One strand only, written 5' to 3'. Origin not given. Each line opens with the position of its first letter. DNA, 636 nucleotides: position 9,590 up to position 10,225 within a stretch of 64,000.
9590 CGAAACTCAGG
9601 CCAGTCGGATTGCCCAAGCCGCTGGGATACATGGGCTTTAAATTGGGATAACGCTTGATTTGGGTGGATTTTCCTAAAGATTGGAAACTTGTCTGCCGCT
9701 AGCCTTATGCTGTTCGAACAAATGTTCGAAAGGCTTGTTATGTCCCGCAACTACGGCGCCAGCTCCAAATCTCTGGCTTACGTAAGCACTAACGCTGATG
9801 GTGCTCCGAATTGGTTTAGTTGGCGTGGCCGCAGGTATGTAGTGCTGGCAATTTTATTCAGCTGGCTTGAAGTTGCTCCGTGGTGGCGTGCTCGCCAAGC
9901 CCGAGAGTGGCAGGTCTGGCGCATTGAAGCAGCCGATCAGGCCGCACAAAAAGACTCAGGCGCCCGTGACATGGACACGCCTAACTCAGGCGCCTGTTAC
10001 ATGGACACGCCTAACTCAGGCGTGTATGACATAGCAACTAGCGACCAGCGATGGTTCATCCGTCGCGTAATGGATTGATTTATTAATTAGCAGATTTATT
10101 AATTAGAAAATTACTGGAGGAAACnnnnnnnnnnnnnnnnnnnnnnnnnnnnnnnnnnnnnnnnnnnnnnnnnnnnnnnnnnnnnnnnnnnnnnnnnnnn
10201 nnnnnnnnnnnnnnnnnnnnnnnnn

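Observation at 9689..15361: SOS-box-fronted operon pairing DnaE2 and an intact DinB with two small uncharacterised proteins instead of ImuA/ImuB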

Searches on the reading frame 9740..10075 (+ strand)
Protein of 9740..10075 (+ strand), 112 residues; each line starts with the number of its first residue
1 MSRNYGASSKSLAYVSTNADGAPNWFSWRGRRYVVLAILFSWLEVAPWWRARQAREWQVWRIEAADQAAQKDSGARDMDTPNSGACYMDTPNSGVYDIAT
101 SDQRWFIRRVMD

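Call 5: search_protein_families(library=ncbifam, proteins=[window:9740-10075:+], max_evalue=0.01)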
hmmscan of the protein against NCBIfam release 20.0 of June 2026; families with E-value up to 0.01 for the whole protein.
window:9740-10075:+ (112 aa): 0 families

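Call 6: search_protein_families(library=pfam, proteins=[window:9740-10075:+], max_evalue=0.01)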
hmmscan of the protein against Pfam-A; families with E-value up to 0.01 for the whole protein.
window:9740-10075:+ (112 aa): 1 family
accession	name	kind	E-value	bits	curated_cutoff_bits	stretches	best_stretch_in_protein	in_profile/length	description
PF20114.4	DUF6504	-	9e-10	39.2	24.2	1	15-74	19-76/103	Domain of unknown function (DUF6504)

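Call 38: find_homologous_proteins(query=window:9740-10075:+, max_evalue=0.001)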
Query window:9740-10075:+ (112 aa): 51 proteins with E <= 0.001 among 56 candidates.
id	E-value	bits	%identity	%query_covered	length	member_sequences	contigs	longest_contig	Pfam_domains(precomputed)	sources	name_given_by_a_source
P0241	2.5e-68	245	97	100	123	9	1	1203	PF20114.5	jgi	jgi:hypothetical protein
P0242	1.4e-62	227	92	100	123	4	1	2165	PF20114.5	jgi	jgi:hypothetical protein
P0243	5.0e-60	219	88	100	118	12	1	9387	PF20114.5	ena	-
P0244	5.6e-60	218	88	100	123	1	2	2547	PF20114.5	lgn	-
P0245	1.4e-59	217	87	100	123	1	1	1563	PF20114.5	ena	-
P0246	2.4e-59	216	87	100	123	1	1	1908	PF20114.5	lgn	-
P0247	1.1e-58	214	88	100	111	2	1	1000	PF20114.5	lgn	-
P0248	2.3e-57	210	84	100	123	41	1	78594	PF20114.5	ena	-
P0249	3.9e-57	209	85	100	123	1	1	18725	PF20114.5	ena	-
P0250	1.3e-56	208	85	100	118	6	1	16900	PF20114.5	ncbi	ncbi:MAG: hypothetical protein RL289_868 [Actinomycetota bacterium]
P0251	3.6e-56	206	79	100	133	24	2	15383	PF20114.5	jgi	jgi:hypothetical protein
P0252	1.3e-55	204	84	100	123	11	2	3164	PF20114.5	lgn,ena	-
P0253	4.4e-55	203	82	100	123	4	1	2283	PF20114.5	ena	-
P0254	4.8e-54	199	86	100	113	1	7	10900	PF20114.5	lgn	-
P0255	6.9e-54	199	88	100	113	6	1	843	PF20114.5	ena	-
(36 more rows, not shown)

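Call 50: predict_structure(alignment_id=A2)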
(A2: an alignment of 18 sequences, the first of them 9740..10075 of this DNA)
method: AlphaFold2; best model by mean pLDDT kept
length: 112 residues; sequences in the alignment: 18
mean_pLDDT: 69.7   pTM: 0.61
mean pLDDT of the five models: 69.7, 64.5, 43.3, 39.3, 38.4
residues with pLDDT >= 90: 26; 70-90: 40; 50-70: 13; < 50: 33
segments of 3 or more residues with pLDDT < 50: 1-4, 6-11, 70-90
pLDDT, mean of each block of 10 residues (from residue 1): 43 80 88 91 68 70 82 44 39 83 81 61
secondary structure, 60 per line:
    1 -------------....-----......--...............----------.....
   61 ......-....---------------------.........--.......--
elements in order: E14-17 E23-28 E31-45 E56-66 H68-71 E93-101 E104-110

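Call 67: search_protein_families(library=padloc, proteins=[window:9740-10075:+], max_evalue=0.01)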
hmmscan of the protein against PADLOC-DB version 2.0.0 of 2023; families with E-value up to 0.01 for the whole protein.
window:9740-10075:+ (112 aa): 0 families
